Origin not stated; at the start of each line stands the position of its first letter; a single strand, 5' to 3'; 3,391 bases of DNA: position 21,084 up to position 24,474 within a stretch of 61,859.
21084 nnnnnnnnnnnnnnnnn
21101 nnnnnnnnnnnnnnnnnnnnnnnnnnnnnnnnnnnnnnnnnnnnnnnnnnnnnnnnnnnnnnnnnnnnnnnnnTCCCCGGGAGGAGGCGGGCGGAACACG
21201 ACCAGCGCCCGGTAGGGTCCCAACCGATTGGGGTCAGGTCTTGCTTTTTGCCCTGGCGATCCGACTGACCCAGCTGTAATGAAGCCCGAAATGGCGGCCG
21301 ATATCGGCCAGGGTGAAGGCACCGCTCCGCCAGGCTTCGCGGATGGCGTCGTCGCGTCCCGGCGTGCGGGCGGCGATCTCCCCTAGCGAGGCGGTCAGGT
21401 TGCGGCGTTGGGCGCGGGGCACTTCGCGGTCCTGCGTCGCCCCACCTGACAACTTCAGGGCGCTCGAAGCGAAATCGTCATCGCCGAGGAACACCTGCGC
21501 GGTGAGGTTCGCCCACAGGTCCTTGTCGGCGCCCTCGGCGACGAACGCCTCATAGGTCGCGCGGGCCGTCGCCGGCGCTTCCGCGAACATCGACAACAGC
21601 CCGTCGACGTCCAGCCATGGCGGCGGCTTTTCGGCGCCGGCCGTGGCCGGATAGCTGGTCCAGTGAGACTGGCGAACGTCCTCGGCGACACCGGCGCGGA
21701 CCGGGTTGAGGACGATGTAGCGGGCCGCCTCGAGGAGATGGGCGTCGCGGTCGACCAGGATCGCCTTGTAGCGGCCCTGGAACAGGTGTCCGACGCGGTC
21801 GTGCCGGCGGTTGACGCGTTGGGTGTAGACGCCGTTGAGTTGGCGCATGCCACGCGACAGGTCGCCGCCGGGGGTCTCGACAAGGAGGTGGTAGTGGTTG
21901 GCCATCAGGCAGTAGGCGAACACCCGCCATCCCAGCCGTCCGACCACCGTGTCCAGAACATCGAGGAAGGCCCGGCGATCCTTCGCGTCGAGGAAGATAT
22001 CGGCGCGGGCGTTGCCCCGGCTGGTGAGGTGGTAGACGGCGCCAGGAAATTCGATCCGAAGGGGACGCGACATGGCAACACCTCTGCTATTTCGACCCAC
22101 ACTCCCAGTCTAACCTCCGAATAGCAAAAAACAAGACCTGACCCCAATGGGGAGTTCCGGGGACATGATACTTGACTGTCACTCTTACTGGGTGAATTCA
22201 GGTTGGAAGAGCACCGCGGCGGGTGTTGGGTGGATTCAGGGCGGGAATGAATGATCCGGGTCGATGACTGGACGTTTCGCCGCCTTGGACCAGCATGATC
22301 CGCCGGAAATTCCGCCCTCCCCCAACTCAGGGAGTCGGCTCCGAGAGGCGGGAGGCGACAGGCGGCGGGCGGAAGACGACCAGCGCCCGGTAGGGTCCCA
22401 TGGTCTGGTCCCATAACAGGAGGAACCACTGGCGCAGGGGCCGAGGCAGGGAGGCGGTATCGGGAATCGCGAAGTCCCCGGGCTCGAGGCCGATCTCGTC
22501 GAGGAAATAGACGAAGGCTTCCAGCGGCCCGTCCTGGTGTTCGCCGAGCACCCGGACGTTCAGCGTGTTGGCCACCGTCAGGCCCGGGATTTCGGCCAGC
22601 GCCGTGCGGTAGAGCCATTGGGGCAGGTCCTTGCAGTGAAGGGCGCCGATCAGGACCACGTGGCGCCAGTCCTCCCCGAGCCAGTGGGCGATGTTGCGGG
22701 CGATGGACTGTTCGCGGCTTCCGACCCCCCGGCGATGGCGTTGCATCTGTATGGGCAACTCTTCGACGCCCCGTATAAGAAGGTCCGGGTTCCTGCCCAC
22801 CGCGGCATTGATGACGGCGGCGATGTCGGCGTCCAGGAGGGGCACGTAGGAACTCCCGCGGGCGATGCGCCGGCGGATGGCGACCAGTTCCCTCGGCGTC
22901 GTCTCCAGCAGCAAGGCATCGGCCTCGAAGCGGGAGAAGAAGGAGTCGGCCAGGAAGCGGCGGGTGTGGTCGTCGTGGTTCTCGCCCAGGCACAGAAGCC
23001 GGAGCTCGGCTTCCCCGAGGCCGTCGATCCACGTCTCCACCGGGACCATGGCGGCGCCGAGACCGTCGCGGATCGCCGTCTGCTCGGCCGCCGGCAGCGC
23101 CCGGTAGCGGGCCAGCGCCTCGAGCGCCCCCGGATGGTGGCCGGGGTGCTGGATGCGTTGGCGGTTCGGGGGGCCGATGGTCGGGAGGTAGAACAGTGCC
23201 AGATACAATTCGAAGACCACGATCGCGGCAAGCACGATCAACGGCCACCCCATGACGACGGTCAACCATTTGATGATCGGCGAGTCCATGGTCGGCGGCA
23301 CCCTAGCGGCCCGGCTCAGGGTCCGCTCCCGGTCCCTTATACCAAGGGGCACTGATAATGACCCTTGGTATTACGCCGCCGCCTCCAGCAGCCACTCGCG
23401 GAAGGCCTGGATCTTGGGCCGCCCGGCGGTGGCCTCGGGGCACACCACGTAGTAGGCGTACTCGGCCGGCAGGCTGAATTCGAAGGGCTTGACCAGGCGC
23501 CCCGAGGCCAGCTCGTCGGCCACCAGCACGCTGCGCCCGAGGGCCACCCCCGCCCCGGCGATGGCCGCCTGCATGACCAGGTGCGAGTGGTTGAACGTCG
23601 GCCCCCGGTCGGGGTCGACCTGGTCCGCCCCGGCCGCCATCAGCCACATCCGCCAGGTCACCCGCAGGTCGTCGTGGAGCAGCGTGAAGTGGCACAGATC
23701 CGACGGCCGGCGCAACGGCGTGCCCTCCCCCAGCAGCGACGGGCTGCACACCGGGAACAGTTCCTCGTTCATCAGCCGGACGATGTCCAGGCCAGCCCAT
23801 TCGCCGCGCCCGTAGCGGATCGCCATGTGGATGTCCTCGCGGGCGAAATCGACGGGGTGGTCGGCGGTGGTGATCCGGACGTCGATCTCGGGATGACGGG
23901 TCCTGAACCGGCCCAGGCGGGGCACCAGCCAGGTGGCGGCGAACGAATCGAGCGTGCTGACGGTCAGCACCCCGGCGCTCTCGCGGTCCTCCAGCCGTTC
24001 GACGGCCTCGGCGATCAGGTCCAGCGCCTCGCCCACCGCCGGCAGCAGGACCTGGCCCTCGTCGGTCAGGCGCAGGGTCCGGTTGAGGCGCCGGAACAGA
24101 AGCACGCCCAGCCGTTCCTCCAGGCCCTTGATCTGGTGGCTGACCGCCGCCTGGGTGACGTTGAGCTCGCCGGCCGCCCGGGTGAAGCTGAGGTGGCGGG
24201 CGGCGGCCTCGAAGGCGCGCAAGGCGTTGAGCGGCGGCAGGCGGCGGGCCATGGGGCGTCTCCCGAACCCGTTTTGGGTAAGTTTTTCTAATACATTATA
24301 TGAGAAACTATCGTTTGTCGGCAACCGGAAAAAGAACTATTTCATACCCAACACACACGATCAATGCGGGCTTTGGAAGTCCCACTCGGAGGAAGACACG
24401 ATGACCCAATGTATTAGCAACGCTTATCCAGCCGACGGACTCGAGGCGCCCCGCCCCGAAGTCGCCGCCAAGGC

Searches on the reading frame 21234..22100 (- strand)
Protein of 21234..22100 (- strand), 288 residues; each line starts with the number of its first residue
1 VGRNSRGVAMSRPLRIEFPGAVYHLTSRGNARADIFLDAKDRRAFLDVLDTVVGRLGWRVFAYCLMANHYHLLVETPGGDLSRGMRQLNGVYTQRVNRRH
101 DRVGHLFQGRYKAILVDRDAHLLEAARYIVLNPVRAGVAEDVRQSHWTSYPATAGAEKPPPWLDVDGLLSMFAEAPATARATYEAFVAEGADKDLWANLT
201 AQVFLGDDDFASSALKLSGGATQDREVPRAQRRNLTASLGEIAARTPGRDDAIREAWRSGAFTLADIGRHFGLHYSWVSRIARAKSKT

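Call 57: search_protein_families(library=pfam, proteins=[window:21234-22100:-], max_evalue=0.001)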
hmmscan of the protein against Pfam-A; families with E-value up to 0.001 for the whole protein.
window:21234-22100:- (288 aa): 1 family
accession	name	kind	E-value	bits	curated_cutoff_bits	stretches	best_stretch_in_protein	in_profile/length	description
PF01797.21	Y1_Tnp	-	1.1e-12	48.6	23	1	22-129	6-118/121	Transposase IS200 like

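Call 72: search_protein_families(library=ncbifam, proteins=[window:21234-22100:-], max_evalue=0.01)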
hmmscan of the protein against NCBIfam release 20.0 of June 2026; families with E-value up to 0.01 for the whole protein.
window:21234-22100:- (288 aa): 1 family
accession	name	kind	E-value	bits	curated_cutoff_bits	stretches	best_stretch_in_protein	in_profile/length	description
NF047646.1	REP_Tyr_transpos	equivalog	1.2e-22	80.4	80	1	15-144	4-142/146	REP-associated tyrosine transposase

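Call 73: find_homologous_proteins(query=window:21234-22100:-, max_evalue=1e-20)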
Query window:21234-22100:- (288 aa): 7999 proteins with E <= 1e-20 among 8000 candidates; the best 120 are listed.
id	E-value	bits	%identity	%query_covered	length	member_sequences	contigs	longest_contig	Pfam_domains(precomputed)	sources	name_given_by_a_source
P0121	3.3e-184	629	100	97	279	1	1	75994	PF01797.22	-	-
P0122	2.8e-98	347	59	97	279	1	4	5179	PF01797.22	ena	-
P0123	2.7e-97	344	53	97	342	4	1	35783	PF01797.22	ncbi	ncbi:transposase, partial [uncultured Thiohalocapsa sp.]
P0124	2.7e-96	340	56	97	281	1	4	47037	PF01797.22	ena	-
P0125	8.3e-96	339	56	97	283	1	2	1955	PF01797.22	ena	-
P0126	5.6e-95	336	57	97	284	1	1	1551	PF01797.22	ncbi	-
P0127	7.3e-95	336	57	96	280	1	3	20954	PF01797.22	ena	-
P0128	1.5e-94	335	57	97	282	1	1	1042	PF01797.22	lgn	-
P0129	2.2e-94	334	58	97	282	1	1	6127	PF01797.22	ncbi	-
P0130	2.9e-94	334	58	97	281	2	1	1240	PF01797.22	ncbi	ncbi:MAG: transposase [Thiohalorhabdaceae bacterium]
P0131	2.9e-94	334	59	97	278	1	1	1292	PF01797.22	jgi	jgi:REP element-mobilizing transposase RayT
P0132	3.5e-94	333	58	95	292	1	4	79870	PF13542.13,PF01797.22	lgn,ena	-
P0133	7.9e-94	332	58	95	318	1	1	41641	PF01047.29,PF13384.13,PF13518.13,PF13542.13,PF01797.22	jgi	jgi:putative transposase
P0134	1.1e-93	332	57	95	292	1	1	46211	PF01047.29,PF13384.13,PF01797.22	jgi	jgi:putative transposase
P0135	4.9e-93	330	56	97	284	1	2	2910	PF01797.22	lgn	-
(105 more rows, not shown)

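Call 74: find_encoding_contigs(protein=P0124, flank=10000, max_places=4)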
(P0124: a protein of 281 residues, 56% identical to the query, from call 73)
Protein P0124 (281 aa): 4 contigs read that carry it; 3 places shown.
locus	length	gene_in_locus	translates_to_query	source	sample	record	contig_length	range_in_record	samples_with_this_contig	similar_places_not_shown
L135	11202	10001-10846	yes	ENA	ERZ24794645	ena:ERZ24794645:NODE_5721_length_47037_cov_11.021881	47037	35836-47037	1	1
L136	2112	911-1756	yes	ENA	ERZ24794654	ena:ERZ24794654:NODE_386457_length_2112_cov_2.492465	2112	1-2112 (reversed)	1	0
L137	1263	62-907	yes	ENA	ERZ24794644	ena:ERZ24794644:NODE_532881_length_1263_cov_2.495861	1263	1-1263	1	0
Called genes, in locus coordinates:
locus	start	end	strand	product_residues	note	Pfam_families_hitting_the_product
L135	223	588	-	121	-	PF00072:Response_reg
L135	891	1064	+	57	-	PF11216:DUF3012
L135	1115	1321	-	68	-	-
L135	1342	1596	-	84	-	-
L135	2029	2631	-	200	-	PF00440:TetR_N, PF16925:TetR_C_13, PF21993:TetR_C_13_2, PF13977:TetR_C_6 (weak)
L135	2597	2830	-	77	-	-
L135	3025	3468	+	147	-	PF02600:DsbB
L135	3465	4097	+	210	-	PF13462:Thioredoxin_4, PF01323:DSBA (weak), PF13743:Thioredoxin_5 (faint)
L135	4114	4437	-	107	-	-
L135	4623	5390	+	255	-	PF01513:NAD_kinase, PF20143:NAD_kinase_C (weak)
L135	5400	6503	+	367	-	PF05145:AbrB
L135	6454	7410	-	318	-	PF01545:Cation_efflux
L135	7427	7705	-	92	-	PF01169:GDT1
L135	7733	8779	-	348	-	PF01180:DHO_dh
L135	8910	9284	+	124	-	PF04126:Cyclophil_like, PF18050:Cyclophil_like2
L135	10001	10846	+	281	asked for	PF01797:Y1_Tnp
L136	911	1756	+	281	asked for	PF01797:Y1_Tnp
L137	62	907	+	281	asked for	PF01797:Y1_Tnp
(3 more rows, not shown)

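Call 75: find_encoding_contigs(protein=P0122, flank=5000, max_places=4)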
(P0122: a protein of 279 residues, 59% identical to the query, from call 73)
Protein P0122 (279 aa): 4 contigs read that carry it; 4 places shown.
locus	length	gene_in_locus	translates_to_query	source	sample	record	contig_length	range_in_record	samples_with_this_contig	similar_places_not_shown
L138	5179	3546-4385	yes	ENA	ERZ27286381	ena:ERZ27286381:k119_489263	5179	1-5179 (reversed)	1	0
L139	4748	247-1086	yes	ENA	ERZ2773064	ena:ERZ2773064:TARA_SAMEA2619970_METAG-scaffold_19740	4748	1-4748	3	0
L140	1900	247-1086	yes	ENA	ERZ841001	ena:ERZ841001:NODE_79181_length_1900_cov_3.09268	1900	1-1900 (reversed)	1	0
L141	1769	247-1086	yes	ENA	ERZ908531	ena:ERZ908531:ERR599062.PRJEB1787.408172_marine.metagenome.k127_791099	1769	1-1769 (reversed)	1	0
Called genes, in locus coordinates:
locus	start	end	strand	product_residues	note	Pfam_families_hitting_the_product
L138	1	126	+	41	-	?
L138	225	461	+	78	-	-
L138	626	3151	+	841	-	PF00656:Peptidase_C14, PF08239:SH3_3, PF25058:ARM_TT21 (faint), PF00515:TPR_1 (faint), PF13181:TPR_8 (faint), PF13424:TPR_12 (weak), PF14559:TPR_19 (faint), PF13424:TPR_12 (weak), +1 more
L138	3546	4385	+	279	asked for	PF01797:Y1_Tnp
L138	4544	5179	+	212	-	?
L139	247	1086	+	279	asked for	PF01797:Y1_Tnp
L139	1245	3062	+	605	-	PF01336:tRNA_anti-codon, PF00152:tRNA-synt_2, PF02938:GAD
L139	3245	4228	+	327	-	PF05036:SPOR (weak)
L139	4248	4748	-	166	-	?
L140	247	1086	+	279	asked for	PF01797:Y1_Tnp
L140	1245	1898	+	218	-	?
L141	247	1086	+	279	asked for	PF01797:Y1_Tnp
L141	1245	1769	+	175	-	?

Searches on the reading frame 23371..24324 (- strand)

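Call 79: search_protein_families(library=pfam, proteins=[window:23371-24324:-], max_evalue=0.0001)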
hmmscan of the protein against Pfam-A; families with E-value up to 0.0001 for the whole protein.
window:23371-24324:- (317 aa): 2 families
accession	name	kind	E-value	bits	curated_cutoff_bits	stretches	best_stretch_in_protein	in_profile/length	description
PF03466.25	LysR_substrate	-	2.5e-43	148.3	28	1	115-316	3-208/209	LysR substrate binding domain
PF00126.33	HTH_1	-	2.8e-22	78.9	26.6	1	32-91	1-60/60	Bacterial regulatory helix-turn-helix protein, lysR family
